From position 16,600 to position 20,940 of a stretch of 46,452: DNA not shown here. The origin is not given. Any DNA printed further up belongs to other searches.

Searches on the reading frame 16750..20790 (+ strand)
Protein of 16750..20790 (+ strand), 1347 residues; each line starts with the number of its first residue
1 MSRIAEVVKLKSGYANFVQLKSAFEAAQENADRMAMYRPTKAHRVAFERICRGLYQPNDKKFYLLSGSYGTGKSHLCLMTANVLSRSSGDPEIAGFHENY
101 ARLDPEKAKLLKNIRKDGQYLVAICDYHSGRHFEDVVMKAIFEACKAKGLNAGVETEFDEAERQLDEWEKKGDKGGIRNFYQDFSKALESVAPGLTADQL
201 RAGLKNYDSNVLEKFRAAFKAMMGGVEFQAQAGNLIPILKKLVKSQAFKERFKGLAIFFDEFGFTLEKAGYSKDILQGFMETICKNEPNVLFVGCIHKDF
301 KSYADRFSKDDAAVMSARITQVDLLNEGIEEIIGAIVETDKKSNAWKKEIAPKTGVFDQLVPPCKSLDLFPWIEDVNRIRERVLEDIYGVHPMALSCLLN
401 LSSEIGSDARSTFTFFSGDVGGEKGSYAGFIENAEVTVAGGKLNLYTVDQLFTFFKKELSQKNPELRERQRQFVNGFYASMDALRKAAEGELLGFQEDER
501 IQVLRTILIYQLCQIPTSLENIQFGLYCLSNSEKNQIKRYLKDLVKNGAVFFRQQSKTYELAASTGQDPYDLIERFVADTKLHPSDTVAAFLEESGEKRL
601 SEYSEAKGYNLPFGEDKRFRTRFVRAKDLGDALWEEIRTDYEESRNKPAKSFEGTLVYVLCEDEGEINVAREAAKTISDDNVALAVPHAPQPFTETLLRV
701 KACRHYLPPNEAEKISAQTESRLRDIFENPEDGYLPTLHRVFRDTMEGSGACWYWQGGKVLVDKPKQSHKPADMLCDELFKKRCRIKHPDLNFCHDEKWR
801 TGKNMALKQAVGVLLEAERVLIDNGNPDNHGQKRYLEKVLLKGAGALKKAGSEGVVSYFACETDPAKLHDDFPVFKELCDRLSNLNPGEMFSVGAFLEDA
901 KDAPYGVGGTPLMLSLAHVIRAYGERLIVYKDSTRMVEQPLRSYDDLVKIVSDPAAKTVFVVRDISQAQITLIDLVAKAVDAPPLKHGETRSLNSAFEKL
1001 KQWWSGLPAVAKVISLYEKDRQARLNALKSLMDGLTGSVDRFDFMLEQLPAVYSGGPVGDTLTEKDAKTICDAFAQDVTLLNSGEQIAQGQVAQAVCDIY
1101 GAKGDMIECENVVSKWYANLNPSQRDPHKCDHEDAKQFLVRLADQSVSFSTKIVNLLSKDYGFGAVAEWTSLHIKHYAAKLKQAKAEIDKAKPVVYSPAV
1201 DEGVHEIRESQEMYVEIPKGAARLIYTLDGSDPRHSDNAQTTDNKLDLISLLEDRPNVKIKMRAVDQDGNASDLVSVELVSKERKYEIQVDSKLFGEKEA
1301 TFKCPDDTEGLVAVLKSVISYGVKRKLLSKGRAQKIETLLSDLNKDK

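Call 30: search_protein_families(library=pfam, proteins=[window:16750-20790:+], max_evalue=0.01)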
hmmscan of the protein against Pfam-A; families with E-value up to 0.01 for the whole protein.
window:16750-20790:+ (1347 aa): 0 families

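Call 95: search_protein_families(library=padloc, proteins=[window:16750-20790:+], max_evalue=0.00001)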
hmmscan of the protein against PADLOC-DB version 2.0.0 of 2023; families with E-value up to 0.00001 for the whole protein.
window:16750-20790:+ (1347 aa): 14 families
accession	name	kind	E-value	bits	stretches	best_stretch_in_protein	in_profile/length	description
PDLC02779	SspC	-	1.9e-32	110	2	231-1189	157-1049/1054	SspC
PDLC02778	SspC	-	1.7e-26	90.3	1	385-940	301-816/1053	SspC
PDLC02781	SspC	-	1.8e-25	86.9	1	249-1220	167-1079/1104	SspC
PDLC02780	SspC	-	4.1e-19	66.1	1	238-563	148-454/1045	SspC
PDLC02777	SspC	-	1.5e-16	57.7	1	224-565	144-469/1097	SspC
PDLC02477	BrxC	-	1.3e-13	47.5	1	56-477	51-449/1419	BrxC-PglY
PDLC02472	BrxC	-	1.9e-13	47.2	1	56-464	51-431/1123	BrxC-PglY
PDLC02775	SspC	-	3.2e-11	39.7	0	4-146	3-140/1064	SspC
PDLC02770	SspC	-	6.8e-11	39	0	238-568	150-464/1047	SspC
PDLC02776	SspC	-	1.2e-10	37.9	1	236-568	102-420/1039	SspC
PDLC02490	BrxC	-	7.4e-09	32.2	1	59-267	53-255/1133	BrxC-PglY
PDLC02774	SspC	-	4.2e-08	29.4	0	238-793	139-663/1065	SspC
PDLC02485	BrxC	-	1.1e-07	27.7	1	49-457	46-435/1376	BrxC-PglY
PDLC02480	BrxC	-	5.7e-06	21.9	0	259-456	247-429/1389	BrxC-PglY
